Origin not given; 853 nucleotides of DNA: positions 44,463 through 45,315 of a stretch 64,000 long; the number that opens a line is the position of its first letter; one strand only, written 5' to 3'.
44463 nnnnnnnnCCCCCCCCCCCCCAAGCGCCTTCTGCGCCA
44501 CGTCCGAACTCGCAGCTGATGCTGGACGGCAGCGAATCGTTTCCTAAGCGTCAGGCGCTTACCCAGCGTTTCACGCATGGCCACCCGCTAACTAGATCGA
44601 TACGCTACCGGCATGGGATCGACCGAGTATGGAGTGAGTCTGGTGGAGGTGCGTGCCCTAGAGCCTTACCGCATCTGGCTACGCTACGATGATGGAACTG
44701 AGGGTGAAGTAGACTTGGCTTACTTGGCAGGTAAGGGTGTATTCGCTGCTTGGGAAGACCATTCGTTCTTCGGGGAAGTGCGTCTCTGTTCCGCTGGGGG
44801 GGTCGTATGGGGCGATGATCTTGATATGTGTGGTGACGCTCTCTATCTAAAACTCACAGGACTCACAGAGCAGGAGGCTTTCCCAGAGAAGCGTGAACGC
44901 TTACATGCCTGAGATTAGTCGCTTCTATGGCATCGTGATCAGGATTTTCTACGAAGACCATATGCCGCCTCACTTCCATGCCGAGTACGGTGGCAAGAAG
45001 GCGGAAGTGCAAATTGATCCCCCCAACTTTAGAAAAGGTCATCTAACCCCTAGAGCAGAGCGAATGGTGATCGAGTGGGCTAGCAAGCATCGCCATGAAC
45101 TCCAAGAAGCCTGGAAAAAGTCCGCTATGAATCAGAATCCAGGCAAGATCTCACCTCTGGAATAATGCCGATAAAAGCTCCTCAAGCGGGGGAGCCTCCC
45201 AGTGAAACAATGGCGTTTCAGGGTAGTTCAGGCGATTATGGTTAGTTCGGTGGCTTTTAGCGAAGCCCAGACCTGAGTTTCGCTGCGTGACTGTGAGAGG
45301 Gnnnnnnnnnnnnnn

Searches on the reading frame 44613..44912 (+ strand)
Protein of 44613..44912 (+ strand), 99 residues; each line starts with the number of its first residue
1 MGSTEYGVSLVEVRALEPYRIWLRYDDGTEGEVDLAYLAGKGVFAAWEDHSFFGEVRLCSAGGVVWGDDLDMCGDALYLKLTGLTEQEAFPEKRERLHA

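Call 4: search_protein_families(library=pfam, proteins=[window:44613-44912:+], max_evalue=0.01)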
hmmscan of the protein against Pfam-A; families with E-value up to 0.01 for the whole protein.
window:44613-44912:+ (99 aa): 1 family
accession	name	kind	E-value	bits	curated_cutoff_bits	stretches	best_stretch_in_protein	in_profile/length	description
PF10387.14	DUF2442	-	2.4e-11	44.1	23.9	1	11-79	2-68/72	Protein of unknown function (DUF2442)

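Call 53: search_protein_families(library=padloc, proteins=[window:44613-44912:+], max_evalue=0.01)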
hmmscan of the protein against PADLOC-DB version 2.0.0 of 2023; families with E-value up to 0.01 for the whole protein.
window:44613-44912:+ (99 aa): 0 families

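Call 67: search_protein_families(library=ncbifam, proteins=[window:44613-44912:+], max_evalue=0.01)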
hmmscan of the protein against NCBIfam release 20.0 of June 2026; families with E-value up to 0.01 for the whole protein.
window:44613-44912:+ (99 aa): 1 family
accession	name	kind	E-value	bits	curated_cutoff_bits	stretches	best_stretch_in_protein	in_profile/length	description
NF048016.1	antoxin_DhiA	equivalog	3.6e-05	24.3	200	1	10-77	4-67/160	type II toxin-antitoxin system antitoxin DhiA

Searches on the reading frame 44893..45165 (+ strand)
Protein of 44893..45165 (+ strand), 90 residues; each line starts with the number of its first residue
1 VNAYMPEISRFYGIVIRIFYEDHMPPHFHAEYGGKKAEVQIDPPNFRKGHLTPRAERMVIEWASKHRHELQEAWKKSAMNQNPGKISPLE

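Call 4: search_protein_families(library=pfam, proteins=[window:44893-45165:+], max_evalue=0.01)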
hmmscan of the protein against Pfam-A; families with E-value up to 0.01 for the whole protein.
window:44893-45165:+ (90 aa): 1 family
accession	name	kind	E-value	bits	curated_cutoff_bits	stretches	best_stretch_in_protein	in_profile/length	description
PF13711.11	DUF4160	-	7e-18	65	23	1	13-75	1-65/65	Domain of unknown function (DUF4160)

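Call 53: search_protein_families(library=padloc, proteins=[window:44893-45165:+], max_evalue=0.01)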
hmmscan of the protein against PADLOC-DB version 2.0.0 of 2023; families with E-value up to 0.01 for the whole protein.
window:44893-45165:+ (90 aa): 0 families

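Call 67: search_protein_families(library=ncbifam, proteins=[window:44893-45165:+], max_evalue=0.01)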
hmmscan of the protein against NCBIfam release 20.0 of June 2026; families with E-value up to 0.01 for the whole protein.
window:44893-45165:+ (90 aa): 1 family
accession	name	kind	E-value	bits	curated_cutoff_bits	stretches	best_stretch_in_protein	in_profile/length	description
NF048015.1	toxin_DhiT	equivalog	6e-21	74.8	100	1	5-85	1-84/84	type II toxin-antitoxin system toxin DhiT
